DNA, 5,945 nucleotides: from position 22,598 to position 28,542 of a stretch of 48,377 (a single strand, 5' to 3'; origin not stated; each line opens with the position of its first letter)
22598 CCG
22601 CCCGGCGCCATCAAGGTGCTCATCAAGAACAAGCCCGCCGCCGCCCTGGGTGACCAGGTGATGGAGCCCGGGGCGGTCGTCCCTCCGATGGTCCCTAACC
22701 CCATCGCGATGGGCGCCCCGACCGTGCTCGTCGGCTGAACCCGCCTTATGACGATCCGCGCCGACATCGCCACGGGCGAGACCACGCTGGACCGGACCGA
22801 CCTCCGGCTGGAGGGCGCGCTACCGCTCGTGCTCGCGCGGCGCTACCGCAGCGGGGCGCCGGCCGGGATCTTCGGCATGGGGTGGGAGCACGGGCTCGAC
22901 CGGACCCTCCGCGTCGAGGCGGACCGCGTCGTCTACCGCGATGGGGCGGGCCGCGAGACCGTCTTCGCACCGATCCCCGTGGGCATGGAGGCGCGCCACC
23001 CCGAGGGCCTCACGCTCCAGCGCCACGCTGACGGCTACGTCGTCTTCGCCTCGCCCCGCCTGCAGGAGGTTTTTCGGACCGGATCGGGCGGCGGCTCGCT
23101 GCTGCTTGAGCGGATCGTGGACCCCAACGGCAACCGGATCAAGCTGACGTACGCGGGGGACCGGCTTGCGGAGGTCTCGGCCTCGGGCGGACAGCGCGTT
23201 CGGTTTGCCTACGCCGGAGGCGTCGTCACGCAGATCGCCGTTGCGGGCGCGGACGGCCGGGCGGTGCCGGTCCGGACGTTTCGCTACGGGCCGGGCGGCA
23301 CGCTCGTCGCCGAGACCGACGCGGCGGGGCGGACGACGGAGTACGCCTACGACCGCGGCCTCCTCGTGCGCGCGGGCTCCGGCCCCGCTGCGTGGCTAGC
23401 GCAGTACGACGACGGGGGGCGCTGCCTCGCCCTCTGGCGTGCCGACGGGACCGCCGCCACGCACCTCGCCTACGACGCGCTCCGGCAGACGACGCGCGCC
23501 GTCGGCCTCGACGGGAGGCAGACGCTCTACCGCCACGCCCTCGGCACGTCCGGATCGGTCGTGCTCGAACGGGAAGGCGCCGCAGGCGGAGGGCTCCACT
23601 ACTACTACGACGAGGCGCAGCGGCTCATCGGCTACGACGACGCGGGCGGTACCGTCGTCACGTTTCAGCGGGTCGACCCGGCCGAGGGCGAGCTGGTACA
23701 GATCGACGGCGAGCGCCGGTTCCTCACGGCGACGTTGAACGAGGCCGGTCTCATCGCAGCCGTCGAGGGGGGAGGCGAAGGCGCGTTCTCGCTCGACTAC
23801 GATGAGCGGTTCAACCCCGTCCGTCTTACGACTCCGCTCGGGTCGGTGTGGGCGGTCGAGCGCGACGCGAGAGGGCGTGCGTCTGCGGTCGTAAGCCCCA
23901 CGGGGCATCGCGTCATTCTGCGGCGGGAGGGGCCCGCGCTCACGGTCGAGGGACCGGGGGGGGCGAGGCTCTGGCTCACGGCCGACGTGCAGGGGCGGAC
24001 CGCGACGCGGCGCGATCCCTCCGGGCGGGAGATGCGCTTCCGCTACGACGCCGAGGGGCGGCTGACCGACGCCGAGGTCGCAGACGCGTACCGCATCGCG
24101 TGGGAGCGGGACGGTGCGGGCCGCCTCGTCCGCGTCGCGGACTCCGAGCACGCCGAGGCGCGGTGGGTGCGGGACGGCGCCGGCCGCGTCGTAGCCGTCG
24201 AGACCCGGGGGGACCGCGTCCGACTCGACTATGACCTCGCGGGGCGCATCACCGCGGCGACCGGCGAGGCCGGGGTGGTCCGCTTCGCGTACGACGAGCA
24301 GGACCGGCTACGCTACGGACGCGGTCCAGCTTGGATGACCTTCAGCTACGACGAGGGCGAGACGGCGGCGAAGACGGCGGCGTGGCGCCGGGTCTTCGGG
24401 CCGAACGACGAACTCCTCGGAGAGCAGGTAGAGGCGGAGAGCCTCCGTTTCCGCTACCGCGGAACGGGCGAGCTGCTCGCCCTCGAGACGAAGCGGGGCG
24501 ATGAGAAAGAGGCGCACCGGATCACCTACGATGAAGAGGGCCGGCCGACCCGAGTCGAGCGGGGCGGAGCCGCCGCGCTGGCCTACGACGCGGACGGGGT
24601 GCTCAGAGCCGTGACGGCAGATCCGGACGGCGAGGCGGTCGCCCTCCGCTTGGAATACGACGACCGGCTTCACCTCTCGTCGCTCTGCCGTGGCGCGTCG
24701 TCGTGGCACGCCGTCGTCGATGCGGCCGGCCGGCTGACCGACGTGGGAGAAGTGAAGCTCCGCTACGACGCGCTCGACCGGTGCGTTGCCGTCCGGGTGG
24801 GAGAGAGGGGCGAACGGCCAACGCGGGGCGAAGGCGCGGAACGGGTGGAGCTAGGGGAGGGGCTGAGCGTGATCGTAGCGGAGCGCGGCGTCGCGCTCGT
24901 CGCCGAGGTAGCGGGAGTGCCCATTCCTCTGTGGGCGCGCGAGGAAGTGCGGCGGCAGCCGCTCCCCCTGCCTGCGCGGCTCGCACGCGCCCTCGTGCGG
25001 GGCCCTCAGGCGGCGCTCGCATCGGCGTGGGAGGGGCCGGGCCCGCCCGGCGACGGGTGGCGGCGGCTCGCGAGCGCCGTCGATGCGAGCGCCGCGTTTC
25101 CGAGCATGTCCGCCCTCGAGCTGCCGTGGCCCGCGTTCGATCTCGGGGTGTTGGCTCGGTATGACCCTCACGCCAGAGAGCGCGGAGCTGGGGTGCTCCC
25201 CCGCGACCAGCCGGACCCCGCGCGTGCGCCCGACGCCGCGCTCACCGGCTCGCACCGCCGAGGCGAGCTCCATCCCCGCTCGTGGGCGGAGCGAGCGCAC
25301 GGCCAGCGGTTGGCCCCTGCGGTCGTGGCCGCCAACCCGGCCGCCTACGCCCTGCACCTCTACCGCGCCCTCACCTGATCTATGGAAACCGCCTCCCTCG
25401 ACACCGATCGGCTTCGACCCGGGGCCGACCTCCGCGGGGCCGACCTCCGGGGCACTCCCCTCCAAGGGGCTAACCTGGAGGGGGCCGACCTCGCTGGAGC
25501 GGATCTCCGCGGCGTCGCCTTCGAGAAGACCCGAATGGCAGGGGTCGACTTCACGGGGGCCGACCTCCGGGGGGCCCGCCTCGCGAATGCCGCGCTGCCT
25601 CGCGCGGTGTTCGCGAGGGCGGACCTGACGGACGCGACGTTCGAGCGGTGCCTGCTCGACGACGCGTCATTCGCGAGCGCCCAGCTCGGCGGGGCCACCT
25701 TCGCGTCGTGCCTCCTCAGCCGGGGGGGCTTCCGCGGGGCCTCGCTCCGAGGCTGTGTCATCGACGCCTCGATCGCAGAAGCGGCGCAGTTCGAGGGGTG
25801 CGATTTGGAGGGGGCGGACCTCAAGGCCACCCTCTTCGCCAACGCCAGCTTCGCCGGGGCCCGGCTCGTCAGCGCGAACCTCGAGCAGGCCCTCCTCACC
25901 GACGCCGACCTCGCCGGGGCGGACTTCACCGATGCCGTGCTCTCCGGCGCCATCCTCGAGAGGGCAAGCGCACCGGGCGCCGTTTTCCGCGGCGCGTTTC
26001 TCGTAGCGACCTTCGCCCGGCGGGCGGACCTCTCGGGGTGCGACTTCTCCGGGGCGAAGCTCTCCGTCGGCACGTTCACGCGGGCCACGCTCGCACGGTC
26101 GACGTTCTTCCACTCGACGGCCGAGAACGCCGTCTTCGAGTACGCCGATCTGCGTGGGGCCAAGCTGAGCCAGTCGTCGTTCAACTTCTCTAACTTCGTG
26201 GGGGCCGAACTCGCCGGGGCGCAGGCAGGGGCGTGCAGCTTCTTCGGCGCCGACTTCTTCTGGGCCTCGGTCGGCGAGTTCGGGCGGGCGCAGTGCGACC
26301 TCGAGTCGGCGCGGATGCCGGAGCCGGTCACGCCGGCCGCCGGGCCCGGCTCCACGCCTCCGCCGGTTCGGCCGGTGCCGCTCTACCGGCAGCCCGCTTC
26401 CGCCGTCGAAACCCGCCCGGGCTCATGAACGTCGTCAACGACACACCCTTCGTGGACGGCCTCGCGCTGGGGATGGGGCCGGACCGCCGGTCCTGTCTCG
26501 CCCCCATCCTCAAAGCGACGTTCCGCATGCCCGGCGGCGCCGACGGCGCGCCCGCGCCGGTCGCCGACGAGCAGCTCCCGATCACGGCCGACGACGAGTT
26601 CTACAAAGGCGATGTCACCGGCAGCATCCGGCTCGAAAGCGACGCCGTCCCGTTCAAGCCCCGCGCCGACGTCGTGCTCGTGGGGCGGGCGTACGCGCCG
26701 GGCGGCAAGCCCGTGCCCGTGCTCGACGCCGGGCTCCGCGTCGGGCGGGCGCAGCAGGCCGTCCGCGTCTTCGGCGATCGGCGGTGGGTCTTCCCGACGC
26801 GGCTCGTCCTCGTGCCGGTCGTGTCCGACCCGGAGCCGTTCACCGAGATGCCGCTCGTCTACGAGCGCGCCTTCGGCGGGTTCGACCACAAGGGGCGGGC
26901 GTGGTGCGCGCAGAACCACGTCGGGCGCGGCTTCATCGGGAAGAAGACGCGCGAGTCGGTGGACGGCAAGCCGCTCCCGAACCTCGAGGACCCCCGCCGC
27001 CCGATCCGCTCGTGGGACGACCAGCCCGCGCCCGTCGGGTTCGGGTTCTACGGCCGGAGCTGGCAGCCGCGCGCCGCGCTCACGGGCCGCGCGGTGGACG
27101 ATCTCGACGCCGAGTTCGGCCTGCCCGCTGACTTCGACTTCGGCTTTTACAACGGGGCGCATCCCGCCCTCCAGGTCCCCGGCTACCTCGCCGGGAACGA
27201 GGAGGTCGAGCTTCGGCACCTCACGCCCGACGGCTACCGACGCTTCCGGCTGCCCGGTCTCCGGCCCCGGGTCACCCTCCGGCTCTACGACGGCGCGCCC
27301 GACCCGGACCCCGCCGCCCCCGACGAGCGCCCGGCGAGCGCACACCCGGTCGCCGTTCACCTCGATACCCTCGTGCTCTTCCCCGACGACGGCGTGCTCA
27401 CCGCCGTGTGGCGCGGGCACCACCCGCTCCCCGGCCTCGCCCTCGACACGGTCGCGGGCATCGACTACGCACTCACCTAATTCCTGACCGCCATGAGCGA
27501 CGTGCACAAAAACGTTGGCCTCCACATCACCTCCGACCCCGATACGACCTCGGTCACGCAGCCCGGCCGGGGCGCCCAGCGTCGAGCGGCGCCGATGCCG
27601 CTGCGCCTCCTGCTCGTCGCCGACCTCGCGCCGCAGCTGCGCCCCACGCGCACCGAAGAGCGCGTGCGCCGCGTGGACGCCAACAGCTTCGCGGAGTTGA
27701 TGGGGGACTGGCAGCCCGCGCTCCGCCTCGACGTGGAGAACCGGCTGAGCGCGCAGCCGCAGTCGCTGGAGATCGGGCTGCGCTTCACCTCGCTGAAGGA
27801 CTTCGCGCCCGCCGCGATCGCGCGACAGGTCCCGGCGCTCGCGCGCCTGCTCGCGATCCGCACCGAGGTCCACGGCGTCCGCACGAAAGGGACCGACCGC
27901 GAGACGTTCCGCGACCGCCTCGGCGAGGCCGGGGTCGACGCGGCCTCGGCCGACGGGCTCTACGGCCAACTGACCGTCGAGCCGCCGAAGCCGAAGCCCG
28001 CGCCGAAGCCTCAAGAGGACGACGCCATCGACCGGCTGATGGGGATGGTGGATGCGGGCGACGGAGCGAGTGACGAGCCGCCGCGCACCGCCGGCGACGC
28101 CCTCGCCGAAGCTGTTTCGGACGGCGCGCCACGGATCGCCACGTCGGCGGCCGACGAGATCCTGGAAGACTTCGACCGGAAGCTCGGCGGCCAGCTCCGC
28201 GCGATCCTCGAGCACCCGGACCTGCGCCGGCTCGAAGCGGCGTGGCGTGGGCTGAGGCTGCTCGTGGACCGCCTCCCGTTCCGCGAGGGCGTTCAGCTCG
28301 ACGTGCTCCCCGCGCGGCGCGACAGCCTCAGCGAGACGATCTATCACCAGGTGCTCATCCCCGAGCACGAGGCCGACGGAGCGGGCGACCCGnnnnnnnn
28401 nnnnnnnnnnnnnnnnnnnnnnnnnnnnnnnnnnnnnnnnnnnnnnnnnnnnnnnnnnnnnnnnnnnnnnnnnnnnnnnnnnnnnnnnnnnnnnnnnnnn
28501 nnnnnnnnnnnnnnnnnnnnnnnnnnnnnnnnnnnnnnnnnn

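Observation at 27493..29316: Single-polypeptide TssB-TssC sheath paralog encoded in the effector/adaptor region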

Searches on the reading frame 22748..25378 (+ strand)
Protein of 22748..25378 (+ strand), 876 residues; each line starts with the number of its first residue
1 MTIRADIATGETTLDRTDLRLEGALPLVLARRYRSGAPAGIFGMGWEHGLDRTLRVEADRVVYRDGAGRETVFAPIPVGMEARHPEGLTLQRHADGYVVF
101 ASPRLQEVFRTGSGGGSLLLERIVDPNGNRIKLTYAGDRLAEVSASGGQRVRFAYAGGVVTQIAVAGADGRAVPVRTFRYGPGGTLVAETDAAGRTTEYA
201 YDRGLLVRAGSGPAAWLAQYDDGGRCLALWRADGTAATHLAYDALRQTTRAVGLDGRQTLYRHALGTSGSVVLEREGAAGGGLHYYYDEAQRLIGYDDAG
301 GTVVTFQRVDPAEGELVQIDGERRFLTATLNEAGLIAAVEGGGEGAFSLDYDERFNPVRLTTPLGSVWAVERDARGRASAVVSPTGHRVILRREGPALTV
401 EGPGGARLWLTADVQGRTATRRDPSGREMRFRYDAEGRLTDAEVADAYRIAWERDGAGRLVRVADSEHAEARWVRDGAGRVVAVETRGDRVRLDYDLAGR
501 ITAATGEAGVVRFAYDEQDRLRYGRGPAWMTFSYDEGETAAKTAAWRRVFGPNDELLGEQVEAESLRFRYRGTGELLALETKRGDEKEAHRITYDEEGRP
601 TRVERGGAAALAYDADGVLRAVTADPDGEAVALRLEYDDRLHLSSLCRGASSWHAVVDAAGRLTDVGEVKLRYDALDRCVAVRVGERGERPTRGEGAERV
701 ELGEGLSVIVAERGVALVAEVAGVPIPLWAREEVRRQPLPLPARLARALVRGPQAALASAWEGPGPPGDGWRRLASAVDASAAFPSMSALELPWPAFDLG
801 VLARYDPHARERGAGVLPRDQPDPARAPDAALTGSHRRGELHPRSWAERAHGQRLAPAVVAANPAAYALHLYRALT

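Call 3: search_protein_families(library=pfam, proteins=[window:22748-25378:+], max_evalue=0.01)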
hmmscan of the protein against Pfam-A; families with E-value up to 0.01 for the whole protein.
window:22748-25378:+ (876 aa): 2 families
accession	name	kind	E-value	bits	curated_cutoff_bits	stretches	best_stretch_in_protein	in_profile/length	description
PF05593.20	RHS_repeat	-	1.2e-32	112.1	22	3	413-440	2-29/38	RHS Repeat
PF20148.4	DUF6531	-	2.5e-18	66.6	24.1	1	6-73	5-74/74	Domain of unknown function (DUF6531)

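Call 4: search_protein_families(library=ncbifam, proteins=[window:22748-25378:+], max_evalue=0.01)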
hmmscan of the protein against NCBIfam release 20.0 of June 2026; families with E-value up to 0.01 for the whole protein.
window:22748-25378:+ (876 aa): 2 families
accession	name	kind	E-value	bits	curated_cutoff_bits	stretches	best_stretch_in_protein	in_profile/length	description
TIGR01643.1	YD_repeat_2x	repeat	3.1e-28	97.1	15.8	2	415-446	4-35/42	YD repeat-containing protein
NF041261.1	RHS_core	equivalog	2.8e-23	81.8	2000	2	16-79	61-129/1261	RHS element core protein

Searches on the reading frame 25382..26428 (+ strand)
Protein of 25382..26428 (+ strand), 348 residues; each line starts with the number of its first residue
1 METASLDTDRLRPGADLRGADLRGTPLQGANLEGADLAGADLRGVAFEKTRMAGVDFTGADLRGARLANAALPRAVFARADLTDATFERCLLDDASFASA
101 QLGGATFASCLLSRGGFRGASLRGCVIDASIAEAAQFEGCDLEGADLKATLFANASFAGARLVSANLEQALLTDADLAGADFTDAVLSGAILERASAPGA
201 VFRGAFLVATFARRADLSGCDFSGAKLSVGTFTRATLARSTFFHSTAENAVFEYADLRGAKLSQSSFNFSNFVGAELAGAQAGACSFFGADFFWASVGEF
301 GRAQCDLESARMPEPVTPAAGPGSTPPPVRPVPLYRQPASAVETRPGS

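Call 3: search_protein_families(library=pfam, proteins=[window:25382-26428:+], max_evalue=0.01)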
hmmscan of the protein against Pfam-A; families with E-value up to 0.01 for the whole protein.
window:25382-26428:+ (348 aa): 4 families
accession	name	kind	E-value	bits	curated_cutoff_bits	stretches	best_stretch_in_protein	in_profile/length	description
PF00805.28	Pentapeptide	-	3.8e-46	154.6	20.2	8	15-52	1-38/40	Pentapeptide repeats (8 copies)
PF13599.13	Pentapeptide_4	-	2.7e-33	114.3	38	4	216-286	2-72/78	Pentapeptide repeat region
PF13576.12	Pentapeptide_3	-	3.6e-26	91.5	27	3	28-70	2-47/48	Pentapeptide repeats (9 copies)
PF23894.2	LD_SV2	-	3.4e-05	24.6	29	0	134-179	44-89/92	SV2A/B/C luminal domain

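Call 4: search_protein_families(library=ncbifam, proteins=[window:25382-26428:+], max_evalue=0.01)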
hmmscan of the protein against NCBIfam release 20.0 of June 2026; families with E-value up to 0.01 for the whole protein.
window:25382-26428:+ (348 aa): 19 families
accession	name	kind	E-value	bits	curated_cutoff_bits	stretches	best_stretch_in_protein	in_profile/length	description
NF047416.1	penta_HetL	equivalog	8e-32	110.5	260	3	127-281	56-207/218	heterocyst differentiation pentapeptide repeat protein HetL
NF052603.1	penta_Alr5209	equivalog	7.5e-30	103.4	125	4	14-89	22-97/113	Alr5209 family pentapeptide repeat protein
NF011743.0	PRK15196.1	equivalog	2.5e-25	89.1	354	2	119-286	151-318/350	type III secretion system effector PipB2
NF033086.2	penta_rpt_Qnr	equivalog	9.8e-23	81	240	2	54-196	4-152/211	Qnr family pentapeptide repeat protein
NF000421.1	penta_rpt_QnrVC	exception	3.1e-21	76.3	460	2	91-187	7-104/218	QnrVC family quinolone resistance pentapeptide repeat protein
NF011744.0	PRK15197.1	equivalog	2.1e-19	69.8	274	2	16-106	175-266/291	SPI-2 type III secretion system effector PipB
NF000056.3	penta_rpt_QnrS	exception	1.4e-18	67.3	460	2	96-196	12-113/218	QnrS family quinolone resistance pentapeptide repeat protein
NF012152.0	penta_rpt_QnrC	exception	7.6e-18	65.3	500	3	95-191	11-108/221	QnrC family quinolone resistance pentapeptide repeat protein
NF012151.0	penta_rpt_QnrAS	exception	4e-17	63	490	3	92-242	8-164/218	QnrAS family quinolone resistance pentapeptide repeat protein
NF000139.2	penta_rpt_QnrD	exception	7.7e-17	62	425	2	57-193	10-152/214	QnrD family quinolone resistance pentapeptide repeat protein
NF000071.4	penta_rpt_QnrA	exception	2.7e-16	60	450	2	76-236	12-168/218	QnrA family quinolone resistance pentapeptide repeat protein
NF033375.2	penta_rpt_QnrE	exception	4e-16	59.6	480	2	132-292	20-191/214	QnrE family quinolone resistance pentapeptide repeat protein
NF000349.1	mfpA_AE000516.2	equivalog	1.6e-15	57.4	360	2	55-209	7-161/183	pentapeptide repeat protein MfpA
NF038182.1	penta_rpt_SmQnr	exception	4.5e-15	56.1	460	2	135-279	24-179/215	SmQnr family pentapeptide repeat protein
NF000420.1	penta_rpt_QnrB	exception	5.4e-15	56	460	2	133-284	21-183/214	QnrB family quinolone resistance pentapeptide repeat protein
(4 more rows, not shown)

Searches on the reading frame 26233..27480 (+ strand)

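Call 3: search_protein_families(library=pfam, proteins=[window:26233-27480:+], max_evalue=0.01)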
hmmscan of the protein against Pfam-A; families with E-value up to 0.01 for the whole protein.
window:26233-27480:+ (415 aa): 1 family
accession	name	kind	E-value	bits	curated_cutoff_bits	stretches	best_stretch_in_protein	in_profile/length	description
PF09937.14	DUF2169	-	2.4e-82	277.1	25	1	86-394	3-294/294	Uncharacterized protein conserved in bacteria (DUF2169)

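Call 4: search_protein_families(library=ncbifam, proteins=[window:26233-27480:+], max_evalue=0.01)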
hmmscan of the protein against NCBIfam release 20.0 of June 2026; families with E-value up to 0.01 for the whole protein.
window:26233-27480:+ (415 aa): 0 families

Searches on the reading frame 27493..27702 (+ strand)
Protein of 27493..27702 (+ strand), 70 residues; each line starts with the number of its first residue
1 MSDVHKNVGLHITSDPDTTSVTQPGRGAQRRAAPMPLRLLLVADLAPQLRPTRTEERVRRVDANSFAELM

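Call 76: find_related_loci(query=A4, collection=genome_contigs, flank=10000)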
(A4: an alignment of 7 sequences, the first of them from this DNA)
Query A4 (70 aa) in genome_contigs; peptide patterns used: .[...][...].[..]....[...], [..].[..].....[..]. (x = any residue, [..] = any of these).
35 stretches matched a pattern; 9 encode a relative of the query (tblastn E <= 1e-3); 9 distinct loci.
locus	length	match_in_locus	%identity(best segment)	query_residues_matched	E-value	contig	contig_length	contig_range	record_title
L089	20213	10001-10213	68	1-70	6e-26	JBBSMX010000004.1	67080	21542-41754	MAG: Rhodothermales bacterium isolate LS5_sbin.43 LS5_sbin.43_K_855035_L_67080_cov_29.0000, whole genome shotgun sequenc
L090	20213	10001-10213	68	1-70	5e-25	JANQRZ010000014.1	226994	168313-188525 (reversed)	MAG: Rhodothermales bacterium isolate IP29b_bin.81 k99_3080010, whole genome shotgun sequence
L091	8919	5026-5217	56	9-70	8e-17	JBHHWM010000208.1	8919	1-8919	MAG: Rhodothermales bacterium isolate S.2_sp2_bin.19 NODE_1171_length_8919_cov_11.120600, whole genome shotgun sequence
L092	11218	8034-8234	43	6-70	4e-14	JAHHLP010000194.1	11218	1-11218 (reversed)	MAG: Rhodothermia bacterium isolate HDS-18 SC9685-86-88_k127_1463995, whole genome shotgun sequence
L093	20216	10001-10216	43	1-70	4e-12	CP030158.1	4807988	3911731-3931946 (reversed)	Roseithermus sacchariphilus strain MEBiC09517 chromosome, complete genome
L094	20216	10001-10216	45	1-70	1e-10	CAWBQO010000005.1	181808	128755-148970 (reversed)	MAG: uncultured Bacteroidetes bacterium isolate MFD01721.bin.1.71 genome assembly, contig: contig_59221, whole genome sh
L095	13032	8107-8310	43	6-70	2e-10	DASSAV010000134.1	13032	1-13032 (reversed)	MAG TPA_asm: Rhodothermales bacterium isolate SMAG_U876 k141_1666407, whole genome shotgun sequence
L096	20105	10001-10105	49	10-44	9e-5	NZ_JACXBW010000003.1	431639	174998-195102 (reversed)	Pseudarthrobacter sulfonivorans strain ALL 3, whole genome shotgun sequence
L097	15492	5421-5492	58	34-57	4e-4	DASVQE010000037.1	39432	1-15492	MAG TPA_asm: Thermoanaerobaculia bacterium isolate SMAG_U3198 k141_68770, whole genome shotgun sequence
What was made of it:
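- Tried and rejected: A 7-sequence version worked (call 76).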

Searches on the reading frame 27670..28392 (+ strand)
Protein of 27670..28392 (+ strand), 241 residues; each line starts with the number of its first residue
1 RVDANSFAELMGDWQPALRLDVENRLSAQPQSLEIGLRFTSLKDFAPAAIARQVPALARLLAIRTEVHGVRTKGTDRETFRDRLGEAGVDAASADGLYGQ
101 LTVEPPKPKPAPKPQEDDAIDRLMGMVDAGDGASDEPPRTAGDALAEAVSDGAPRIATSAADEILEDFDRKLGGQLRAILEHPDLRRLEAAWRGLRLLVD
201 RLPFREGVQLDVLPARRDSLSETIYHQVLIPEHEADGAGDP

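Call 52: search_protein_representatives(protein=window:27670-28392:+)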
Query: 241 residues. Proteins with E-value up to 0.001 (for the whole library): 1509; up to 1e-10: 283; up to 1e-30: 40. The best 150 are listed.
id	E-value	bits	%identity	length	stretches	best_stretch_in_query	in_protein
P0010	5.4e-119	412.8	84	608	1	1-240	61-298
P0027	9.0e-96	336.8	72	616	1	1-238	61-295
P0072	2.7e-81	289.5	63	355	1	1-236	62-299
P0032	6.0e-56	206.5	50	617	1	2-235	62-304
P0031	1.8e-55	205.0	52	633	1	2-236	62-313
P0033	1.4e-53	198.8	55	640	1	2-237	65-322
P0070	2.2e-52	194.8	47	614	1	2-238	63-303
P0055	1.2e-50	189.1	47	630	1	2-238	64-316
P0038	6.1e-50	186.8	50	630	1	1-235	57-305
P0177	6.5e-50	186.8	47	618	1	1-239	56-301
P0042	9.8e-50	186.2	47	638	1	2-234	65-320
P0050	2.9e-49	184.6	49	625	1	2-237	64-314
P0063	1.0e-48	182.8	46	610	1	2-238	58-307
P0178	1.1e-47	179.5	50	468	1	1-236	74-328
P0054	3.4e-47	177.9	49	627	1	1-237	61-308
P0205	2.5e-28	116.1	42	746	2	128-239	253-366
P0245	2.5e-19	86.7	34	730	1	1-220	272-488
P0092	2.8e-18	83.2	33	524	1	2-222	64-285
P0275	4.9e-17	79.2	37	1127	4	2-65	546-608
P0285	4.9e-16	75.9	39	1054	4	2-65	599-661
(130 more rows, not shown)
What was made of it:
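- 283 junction-spanning hits with E<=1e-10 among 50%-identity representatives; roughly 100 of the 150 listed are 560-670 aa with one stretch spanning the junction (call 52).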

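Call 66: search_protein_families(library=pfam, proteins=[P0275, P0285, P0245, P0205], max_evalue=0.001)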
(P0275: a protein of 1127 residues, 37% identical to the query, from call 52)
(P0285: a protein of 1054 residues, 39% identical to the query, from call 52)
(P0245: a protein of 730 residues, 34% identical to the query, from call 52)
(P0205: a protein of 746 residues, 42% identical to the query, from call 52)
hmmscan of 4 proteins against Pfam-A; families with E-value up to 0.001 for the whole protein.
P0275 (1127 aa): 3 families
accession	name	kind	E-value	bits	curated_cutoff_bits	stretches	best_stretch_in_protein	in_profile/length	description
PF05943.17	VipB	-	1.1e-114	383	27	2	698-995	2-300/301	EvpB/VC_A0108, tail sheath N-terminal domain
PF05591.17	T6SS_VipA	-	2e-62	210.1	24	2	498-642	7-152/155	Type VI secretion system, VipA, VC_A0107 or Hcp2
PF18945.5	VipB_2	-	1.3e-27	96.7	27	2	402-482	12-93/112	EvpB/VC_A0108, tail sheath gpW/gp25-like domain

P0285 (1054 aa): 3 families
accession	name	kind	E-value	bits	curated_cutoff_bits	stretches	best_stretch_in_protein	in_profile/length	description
PF05943.17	VipB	-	1.2e-88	297.5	27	2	131-426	3-289/301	EvpB/VC_A0108, tail sheath N-terminal domain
PF05591.17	T6SS_VipA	-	1.1e-47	162.1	24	2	568-695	24-152/155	Type VI secretion system, VipA, VC_A0107 or Hcp2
PF18945.5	VipB_2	-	5.1e-06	27.1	27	1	458-528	12-77/112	EvpB/VC_A0108, tail sheath gpW/gp25-like domain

P0245 (730 aa): 2 families
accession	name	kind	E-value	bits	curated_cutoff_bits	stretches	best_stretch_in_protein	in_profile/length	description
PF05943.17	VipB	-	7.3e-66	222.7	27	1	432-724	3-300/301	EvpB/VC_A0108, tail sheath N-terminal domain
PF05591.17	T6SS_VipA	-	8.3e-28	97.6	24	1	248-373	28-154/155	Type VI secretion system, VipA, VC_A0107 or Hcp2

P0205 (746 aa): 2 families
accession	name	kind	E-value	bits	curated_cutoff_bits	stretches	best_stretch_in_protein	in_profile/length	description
PF05943.17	VipB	-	9.2e-45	153.4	27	1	291-578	3-293/301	EvpB/VC_A0108, tail sheath N-terminal domain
PF05591.17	T6SS_VipA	-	1.5e-16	61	24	1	51-178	19-144/155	Type VI secretion system, VipA, VC_A0107 or Hcp2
